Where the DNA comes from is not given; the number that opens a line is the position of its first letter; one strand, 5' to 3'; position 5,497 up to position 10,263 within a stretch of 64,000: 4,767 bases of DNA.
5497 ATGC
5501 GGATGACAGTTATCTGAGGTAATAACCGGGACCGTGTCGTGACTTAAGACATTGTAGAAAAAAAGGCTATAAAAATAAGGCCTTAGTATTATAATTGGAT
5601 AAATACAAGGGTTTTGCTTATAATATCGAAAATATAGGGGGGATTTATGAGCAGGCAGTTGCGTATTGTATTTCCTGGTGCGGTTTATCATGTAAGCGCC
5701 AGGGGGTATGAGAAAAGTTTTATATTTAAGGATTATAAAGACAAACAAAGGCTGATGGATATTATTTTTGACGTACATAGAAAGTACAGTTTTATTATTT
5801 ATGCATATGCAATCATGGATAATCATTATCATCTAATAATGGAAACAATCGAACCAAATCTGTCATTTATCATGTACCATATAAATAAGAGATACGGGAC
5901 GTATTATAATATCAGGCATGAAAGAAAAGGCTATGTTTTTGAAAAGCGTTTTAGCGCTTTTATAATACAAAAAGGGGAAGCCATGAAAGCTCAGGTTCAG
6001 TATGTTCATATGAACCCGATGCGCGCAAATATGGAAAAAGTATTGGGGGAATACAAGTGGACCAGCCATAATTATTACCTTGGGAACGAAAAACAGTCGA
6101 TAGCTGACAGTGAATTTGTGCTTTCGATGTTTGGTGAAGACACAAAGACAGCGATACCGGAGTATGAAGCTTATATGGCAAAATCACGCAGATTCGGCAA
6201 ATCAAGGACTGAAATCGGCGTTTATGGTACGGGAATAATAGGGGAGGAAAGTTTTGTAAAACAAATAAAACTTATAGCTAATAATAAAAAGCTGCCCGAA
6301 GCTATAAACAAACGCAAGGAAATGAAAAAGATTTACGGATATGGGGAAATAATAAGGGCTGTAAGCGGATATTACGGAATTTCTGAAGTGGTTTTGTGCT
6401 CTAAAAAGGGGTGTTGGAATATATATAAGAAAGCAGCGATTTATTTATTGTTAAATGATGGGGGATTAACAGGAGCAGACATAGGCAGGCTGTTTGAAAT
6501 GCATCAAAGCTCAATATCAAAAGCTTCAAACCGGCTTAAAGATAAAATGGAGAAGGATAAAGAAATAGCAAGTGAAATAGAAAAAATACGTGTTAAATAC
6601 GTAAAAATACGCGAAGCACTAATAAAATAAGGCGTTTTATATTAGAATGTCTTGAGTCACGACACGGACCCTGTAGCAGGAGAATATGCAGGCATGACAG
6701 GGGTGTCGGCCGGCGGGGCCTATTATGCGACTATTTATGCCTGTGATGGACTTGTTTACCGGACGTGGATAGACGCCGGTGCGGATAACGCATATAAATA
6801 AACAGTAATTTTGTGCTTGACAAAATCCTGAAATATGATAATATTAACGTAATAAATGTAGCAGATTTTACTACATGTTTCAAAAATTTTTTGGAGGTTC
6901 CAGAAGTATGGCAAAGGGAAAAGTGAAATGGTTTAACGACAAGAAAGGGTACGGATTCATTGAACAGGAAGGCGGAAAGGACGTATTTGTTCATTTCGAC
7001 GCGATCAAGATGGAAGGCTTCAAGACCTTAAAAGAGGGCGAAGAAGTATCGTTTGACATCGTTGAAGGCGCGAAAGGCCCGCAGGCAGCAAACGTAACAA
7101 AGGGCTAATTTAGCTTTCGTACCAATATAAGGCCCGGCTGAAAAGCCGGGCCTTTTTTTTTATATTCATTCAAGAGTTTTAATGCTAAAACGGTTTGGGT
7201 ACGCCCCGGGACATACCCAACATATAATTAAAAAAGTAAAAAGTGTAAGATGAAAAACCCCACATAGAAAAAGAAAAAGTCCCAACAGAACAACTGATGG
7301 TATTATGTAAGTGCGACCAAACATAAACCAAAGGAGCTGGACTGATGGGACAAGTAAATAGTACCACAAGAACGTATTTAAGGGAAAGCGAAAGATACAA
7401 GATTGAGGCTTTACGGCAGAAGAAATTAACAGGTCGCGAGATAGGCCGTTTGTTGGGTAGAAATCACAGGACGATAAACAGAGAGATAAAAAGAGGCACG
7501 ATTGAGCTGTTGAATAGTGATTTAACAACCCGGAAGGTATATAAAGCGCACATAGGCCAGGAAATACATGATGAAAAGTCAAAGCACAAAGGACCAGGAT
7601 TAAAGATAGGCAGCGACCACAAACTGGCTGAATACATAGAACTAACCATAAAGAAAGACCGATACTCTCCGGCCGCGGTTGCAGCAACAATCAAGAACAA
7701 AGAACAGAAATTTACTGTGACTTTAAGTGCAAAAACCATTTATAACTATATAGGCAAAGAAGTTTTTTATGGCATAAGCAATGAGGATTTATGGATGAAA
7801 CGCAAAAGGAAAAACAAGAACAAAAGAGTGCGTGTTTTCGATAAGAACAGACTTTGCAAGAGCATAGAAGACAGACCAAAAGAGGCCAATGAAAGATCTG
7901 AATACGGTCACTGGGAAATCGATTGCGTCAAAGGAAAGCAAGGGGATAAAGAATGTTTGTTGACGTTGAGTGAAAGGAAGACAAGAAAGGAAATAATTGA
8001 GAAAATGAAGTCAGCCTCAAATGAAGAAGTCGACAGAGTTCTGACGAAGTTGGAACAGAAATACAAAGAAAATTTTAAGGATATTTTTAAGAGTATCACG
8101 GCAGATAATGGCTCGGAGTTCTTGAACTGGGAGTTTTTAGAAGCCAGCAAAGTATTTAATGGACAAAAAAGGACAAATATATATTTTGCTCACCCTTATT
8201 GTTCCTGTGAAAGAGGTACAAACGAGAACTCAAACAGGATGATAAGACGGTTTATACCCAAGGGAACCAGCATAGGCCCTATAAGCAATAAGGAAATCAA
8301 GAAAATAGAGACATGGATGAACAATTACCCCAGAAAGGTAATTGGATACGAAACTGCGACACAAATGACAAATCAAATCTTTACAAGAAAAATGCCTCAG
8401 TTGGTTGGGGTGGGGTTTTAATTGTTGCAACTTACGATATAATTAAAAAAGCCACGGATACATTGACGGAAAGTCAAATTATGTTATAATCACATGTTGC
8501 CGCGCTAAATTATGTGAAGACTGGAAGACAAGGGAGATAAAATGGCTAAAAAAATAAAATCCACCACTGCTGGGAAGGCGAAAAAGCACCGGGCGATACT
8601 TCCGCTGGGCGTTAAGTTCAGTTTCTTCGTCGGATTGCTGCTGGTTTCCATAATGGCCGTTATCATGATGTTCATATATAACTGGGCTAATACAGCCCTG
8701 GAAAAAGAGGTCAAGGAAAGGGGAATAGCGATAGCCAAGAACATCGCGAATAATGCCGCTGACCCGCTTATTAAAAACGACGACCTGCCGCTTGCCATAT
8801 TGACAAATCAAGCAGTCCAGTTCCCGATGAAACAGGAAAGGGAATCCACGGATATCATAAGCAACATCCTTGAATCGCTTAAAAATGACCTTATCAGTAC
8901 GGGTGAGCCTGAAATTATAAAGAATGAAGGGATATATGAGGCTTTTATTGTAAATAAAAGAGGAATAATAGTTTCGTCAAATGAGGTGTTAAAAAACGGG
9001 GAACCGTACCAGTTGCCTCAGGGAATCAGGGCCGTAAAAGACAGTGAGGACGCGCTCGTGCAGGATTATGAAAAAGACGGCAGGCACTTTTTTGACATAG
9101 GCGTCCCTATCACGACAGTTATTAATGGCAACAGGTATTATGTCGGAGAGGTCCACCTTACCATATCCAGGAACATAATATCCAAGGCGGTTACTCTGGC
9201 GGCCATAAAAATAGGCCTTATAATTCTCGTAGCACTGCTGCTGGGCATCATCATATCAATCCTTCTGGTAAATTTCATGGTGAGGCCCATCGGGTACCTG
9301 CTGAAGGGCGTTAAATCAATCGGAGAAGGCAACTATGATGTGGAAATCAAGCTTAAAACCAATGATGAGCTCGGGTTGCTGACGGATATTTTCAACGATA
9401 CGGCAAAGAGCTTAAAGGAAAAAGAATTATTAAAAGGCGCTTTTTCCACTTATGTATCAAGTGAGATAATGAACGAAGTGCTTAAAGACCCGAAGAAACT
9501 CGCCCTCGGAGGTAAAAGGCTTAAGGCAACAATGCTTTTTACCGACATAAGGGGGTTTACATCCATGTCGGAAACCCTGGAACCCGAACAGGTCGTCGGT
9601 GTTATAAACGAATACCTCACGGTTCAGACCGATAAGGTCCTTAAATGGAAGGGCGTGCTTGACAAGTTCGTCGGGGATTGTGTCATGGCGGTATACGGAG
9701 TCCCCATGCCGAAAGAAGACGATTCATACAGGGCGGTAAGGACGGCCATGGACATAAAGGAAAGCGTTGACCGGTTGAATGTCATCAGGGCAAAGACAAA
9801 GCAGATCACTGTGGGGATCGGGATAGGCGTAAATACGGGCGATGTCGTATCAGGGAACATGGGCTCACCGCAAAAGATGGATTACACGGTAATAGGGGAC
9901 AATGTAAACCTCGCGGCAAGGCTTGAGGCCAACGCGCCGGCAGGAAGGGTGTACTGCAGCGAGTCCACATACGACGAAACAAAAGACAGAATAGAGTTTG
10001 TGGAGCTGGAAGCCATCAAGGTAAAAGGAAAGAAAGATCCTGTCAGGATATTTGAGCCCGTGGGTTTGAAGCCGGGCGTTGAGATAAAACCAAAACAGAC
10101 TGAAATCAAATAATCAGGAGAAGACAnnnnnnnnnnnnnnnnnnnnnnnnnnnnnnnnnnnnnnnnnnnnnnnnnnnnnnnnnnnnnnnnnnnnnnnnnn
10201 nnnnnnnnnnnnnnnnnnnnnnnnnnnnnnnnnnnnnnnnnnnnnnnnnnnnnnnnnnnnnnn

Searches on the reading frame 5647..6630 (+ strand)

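Call 9: search_protein_families(library=pfam, proteins=[window:5647-6630:+], max_evalue=0.001)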
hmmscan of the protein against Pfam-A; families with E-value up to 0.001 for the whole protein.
window:5647-6630:+ (327 aa): 1 family
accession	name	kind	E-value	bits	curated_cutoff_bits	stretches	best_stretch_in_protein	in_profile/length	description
PF01797.21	Y1_Tnp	-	4.6e-06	27.2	23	1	14-121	7-119/121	Transposase IS200 like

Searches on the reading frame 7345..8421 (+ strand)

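Call 9: search_protein_families(library=pfam, proteins=[window:7345-8421:+], max_evalue=0.001)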
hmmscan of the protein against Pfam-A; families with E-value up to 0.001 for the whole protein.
window:7345-8421:+ (358 aa): 3 families
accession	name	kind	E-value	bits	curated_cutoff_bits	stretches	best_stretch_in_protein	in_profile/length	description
PF13936.12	HTH_38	-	6.1e-10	39.1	27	1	9-51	2-44/44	Helix-turn-helix domain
PF00665.32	rve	-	1.1e-06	29.3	32.6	1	186-267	4-86/102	Integrase core domain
PF13384.12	HTH_23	-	0.00037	20.7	24.6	0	13-50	3-40/50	Homeodomain-like domain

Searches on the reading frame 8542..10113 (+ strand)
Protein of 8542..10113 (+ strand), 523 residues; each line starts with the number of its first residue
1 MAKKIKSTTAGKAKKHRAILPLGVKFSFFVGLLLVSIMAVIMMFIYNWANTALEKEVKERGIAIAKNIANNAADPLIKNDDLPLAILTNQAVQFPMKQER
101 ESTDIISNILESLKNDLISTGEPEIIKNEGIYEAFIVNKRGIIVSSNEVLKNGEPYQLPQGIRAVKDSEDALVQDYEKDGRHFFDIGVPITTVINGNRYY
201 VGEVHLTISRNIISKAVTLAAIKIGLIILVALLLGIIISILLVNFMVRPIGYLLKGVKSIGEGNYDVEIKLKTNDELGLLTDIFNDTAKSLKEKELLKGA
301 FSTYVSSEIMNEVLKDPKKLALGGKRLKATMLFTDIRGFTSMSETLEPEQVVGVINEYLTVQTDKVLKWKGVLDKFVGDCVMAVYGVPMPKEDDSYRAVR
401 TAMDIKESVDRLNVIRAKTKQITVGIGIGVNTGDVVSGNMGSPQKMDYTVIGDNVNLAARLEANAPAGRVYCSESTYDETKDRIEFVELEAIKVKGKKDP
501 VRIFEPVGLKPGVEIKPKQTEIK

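Call 9: search_protein_families(library=pfam, proteins=[window:8542-10113:+], max_evalue=0.001)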
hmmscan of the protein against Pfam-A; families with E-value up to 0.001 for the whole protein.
window:8542-10113:+ (523 aa): 2 families
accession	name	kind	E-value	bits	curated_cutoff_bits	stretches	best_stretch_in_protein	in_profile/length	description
PF00211.25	Guanylate_cyc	-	9.5e-29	100.7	21.9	1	329-499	9-175/183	Adenylate and Guanylate cyclase catalytic domain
PF00672.30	HAMP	-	1.7e-09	38.3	25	1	242-292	2-52/53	HAMP domain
